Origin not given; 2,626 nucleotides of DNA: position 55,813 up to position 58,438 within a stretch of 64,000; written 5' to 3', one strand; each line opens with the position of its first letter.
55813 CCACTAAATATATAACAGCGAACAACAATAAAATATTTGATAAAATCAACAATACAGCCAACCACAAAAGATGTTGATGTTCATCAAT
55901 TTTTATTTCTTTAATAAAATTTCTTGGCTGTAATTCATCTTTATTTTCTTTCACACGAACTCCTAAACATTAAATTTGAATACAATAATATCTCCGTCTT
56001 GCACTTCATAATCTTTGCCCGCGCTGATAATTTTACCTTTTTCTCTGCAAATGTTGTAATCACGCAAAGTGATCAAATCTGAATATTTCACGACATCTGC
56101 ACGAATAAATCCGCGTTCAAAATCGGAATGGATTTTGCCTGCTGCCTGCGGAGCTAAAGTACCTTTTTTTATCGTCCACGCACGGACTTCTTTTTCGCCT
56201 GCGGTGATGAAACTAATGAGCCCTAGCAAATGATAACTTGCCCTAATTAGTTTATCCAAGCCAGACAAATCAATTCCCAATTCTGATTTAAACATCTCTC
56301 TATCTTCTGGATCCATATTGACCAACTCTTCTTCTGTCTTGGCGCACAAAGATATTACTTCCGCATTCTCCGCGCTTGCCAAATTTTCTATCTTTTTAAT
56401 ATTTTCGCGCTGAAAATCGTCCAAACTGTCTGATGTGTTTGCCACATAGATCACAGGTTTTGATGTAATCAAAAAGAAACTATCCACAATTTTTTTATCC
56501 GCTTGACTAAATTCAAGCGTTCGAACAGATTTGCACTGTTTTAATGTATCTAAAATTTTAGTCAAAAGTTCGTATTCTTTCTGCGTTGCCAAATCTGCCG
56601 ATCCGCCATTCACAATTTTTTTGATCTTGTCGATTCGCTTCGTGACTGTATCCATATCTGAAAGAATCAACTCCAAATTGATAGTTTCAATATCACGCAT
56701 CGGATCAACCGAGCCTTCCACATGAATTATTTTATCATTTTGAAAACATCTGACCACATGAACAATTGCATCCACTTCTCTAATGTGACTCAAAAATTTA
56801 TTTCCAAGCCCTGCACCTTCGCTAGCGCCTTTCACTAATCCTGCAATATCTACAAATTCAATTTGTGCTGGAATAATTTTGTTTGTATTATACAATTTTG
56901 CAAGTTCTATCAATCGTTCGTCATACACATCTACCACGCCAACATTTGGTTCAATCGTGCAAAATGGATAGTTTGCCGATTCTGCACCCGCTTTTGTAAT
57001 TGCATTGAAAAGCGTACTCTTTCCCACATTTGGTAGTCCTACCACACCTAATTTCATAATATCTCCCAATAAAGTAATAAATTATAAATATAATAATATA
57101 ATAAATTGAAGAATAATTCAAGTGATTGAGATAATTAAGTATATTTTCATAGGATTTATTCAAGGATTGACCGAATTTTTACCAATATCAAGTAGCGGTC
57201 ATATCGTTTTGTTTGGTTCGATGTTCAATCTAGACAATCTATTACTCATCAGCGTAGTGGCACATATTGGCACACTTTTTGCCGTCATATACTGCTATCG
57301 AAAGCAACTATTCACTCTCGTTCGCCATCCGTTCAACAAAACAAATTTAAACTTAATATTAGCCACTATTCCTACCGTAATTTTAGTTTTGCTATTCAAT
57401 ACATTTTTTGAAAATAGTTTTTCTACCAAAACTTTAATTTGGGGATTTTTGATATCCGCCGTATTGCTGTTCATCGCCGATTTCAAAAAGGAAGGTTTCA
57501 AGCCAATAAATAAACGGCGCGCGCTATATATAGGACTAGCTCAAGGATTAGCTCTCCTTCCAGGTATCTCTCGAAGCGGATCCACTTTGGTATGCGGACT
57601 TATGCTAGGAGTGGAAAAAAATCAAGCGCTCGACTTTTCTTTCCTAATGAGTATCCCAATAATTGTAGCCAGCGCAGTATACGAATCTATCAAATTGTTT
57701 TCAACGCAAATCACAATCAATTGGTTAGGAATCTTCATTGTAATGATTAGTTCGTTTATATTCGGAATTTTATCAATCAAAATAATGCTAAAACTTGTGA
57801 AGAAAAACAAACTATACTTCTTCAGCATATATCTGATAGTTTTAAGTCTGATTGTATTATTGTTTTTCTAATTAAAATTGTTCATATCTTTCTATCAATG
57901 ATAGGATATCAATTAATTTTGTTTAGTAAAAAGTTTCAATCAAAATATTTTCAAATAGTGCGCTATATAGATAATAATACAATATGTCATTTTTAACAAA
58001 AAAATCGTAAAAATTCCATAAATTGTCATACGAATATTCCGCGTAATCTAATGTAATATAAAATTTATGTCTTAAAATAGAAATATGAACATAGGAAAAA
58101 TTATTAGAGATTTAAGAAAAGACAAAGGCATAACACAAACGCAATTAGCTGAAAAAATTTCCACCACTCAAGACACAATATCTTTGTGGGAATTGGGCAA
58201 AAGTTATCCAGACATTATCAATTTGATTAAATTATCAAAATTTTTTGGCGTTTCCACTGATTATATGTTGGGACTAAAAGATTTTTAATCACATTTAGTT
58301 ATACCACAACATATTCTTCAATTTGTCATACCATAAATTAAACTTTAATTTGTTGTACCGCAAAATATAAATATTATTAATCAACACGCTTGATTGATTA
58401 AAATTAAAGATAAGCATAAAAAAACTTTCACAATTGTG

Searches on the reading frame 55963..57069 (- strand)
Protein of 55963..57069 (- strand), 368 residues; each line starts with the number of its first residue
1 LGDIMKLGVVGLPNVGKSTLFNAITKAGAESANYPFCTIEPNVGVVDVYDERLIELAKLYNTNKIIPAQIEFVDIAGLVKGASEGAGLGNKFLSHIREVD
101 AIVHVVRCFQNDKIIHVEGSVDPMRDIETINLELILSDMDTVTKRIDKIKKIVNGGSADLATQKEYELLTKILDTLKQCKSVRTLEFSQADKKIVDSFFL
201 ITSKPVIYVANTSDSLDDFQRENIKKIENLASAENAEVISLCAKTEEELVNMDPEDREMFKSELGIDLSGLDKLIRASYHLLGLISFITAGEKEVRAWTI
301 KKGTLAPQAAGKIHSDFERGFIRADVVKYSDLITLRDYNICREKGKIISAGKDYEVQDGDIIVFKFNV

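Call 36: search_protein_families(library=pfam, proteins=[window:55963-57069:-], max_evalue=0.01)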
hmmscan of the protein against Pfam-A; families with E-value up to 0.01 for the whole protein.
window:55963-57069:- (368 aa): 3 families
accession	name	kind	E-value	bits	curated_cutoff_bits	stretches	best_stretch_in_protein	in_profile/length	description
PF06071.19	YchF-GTPase_C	-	7.7e-37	125.7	27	1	284-367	1-84/84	Protein of unknown function (DUF933)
PF01926.29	MMR_HSR1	-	1.4e-23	83.6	21.9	1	7-114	2-89/113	50S ribosome-binding GTPase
PF02421.24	FeoB_N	-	4.5e-10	39.7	27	1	7-57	3-55/156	Ferrous iron transport protein B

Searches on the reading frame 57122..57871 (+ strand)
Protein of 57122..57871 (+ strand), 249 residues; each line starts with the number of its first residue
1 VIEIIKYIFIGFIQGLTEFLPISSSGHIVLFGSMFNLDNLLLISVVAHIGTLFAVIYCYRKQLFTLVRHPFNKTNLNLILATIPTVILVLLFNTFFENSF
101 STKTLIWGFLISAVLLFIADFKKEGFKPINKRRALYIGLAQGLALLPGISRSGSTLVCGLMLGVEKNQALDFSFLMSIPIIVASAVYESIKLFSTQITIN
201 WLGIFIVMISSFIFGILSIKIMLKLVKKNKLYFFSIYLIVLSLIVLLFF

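Call 36: search_protein_families(library=pfam, proteins=[window:57122-57871:+], max_evalue=0.01)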
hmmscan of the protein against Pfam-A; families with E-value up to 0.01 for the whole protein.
window:57122-57871:+ (249 aa): 1 family
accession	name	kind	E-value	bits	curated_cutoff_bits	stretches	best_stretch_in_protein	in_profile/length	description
PF02673.24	BacA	-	1.8e-64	218.3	33.4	1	8-243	2-256/257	Bacitracin resistance protein BacA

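Call 58: find_encoding_contigs(protein=window:57122-57871:+, flank=2600, max_places=10)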
Protein window:57122-57871:+ (249 aa): 8 contigs read that carry it; 4 places shown.
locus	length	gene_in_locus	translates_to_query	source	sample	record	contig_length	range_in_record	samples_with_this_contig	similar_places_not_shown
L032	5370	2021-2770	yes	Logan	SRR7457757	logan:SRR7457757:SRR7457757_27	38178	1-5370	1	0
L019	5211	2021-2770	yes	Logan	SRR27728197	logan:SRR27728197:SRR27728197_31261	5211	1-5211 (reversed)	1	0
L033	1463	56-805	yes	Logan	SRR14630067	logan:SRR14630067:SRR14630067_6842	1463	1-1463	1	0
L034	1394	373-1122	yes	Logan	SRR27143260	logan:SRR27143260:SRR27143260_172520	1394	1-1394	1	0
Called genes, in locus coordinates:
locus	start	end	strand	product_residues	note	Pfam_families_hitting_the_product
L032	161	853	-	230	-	-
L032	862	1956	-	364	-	PF01926:MMR_HSR1, PF02421:FeoB_N, PF06071:YchF-GTPase_C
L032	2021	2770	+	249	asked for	PF02673:BacA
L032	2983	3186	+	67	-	PF13560:HTH_31 (weak), PF12844:HTH_19, PF01381:HTH_3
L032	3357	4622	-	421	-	-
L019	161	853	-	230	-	-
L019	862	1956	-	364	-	PF01926:MMR_HSR1, PF02421:FeoB_N, PF06071:YchF-GTPase_C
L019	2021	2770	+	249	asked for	PF02673:BacA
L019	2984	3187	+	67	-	PF13560:HTH_31 (weak), PF12844:HTH_19, PF01381:HTH_3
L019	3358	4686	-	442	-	-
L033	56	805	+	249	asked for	PF02673:BacA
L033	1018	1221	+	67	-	PF13560:HTH_31 (weak), PF12844:HTH_19, PF01381:HTH_3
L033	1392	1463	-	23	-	?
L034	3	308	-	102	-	?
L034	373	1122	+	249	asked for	PF02673:BacA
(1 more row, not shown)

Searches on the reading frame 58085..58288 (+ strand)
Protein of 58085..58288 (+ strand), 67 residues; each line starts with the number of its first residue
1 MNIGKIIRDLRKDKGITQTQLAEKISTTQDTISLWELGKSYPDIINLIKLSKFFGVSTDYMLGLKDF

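Call 20: find_encoding_contigs(protein=window:58085-58288:+, flank=3000, max_places=10)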
Protein window:58085-58288:+ (67 aa): 22 contigs read that carry it; 10 places shown.
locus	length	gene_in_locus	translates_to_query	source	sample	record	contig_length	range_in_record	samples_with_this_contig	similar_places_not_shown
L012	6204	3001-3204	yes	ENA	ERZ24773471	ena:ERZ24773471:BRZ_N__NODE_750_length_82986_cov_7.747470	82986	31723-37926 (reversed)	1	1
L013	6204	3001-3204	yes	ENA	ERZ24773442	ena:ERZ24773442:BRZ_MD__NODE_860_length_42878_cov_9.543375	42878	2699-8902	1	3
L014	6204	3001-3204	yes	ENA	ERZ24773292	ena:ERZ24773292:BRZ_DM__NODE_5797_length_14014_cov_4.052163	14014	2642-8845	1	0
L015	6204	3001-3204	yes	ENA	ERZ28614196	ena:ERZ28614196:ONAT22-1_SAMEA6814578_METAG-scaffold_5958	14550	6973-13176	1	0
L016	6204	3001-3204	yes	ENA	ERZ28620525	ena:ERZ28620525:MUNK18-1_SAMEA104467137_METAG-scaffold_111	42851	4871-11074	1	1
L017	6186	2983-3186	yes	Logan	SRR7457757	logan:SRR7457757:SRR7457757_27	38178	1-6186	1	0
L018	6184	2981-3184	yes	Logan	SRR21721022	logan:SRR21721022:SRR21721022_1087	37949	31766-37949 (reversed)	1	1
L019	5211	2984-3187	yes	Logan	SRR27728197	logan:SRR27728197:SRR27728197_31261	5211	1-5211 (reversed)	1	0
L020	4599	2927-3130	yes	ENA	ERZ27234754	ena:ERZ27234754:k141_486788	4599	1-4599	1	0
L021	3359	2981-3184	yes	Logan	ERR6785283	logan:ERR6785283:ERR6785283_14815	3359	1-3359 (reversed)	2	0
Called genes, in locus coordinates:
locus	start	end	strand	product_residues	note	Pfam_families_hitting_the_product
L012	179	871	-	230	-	-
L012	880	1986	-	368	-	PF01926:MMR_HSR1, PF02421:FeoB_N, PF06071:YchF-GTPase_C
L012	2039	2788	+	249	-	PF02673:BacA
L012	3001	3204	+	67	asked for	PF13560:HTH_31 (weak), PF12844:HTH_19, PF01381:HTH_3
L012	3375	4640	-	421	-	-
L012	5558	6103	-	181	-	-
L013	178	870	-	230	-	-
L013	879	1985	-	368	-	PF01926:MMR_HSR1, PF02421:FeoB_N, PF06071:YchF-GTPase_C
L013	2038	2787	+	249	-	PF02673:BacA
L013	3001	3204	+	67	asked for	PF13560:HTH_31 (weak), PF12844:HTH_19, PF01381:HTH_3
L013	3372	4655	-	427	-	-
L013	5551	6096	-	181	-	-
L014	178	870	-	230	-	-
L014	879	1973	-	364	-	PF01926:MMR_HSR1, PF02421:FeoB_N, PF06071:YchF-GTPase_C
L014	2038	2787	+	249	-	PF02673:BacA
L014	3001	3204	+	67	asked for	PF13560:HTH_31 (weak), PF12844:HTH_19, PF01381:HTH_3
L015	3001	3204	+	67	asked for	PF13560:HTH_31 (weak), PF12844:HTH_19, PF01381:HTH_3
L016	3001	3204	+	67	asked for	PF13560:HTH_31 (weak), PF12844:HTH_19, PF01381:HTH_3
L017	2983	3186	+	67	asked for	PF13560:HTH_31 (weak), PF12844:HTH_19, PF01381:HTH_3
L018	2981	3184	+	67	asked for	PF13560:HTH_31 (weak), PF12844:HTH_19, PF01381:HTH_3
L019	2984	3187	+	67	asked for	PF13560:HTH_31 (weak), PF12844:HTH_19, PF01381:HTH_3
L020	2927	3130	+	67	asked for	PF13560:HTH_31 (weak), PF12844:HTH_19, PF01381:HTH_3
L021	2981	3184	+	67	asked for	PF13560:HTH_31 (weak), PF12844:HTH_19, PF01381:HTH_3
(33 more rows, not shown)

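Call 36: search_protein_families(library=pfam, proteins=[window:58085-58288:+], max_evalue=0.01)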
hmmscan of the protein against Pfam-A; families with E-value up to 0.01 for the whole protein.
window:58085-58288:+ (67 aa): 6 families
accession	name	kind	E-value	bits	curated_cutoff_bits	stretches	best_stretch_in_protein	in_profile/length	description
PF01381.28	HTH_3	-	9.2e-17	61.3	23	1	7-60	1-54/55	Helix-turn-helix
PF12844.13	HTH_19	-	3.9e-13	49.5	30.2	1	4-64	1-61/64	Helix-turn-helix domain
PF13560.12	HTH_31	-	7e-06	26.7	27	1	7-56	6-56/64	Helix-turn-helix domain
PF13443.12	HTH_26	-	5.1e-05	23.9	22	1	7-57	2-53/63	Cro/C1-type HTH DNA-binding domain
PF13412.12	HTH_24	-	0.0013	18.7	21.9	1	5-31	7-33/48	Winged helix-turn-helix DNA-binding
PF01047.28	MarR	-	0.0071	16.6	24.6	0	5-33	7-35/59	MarR family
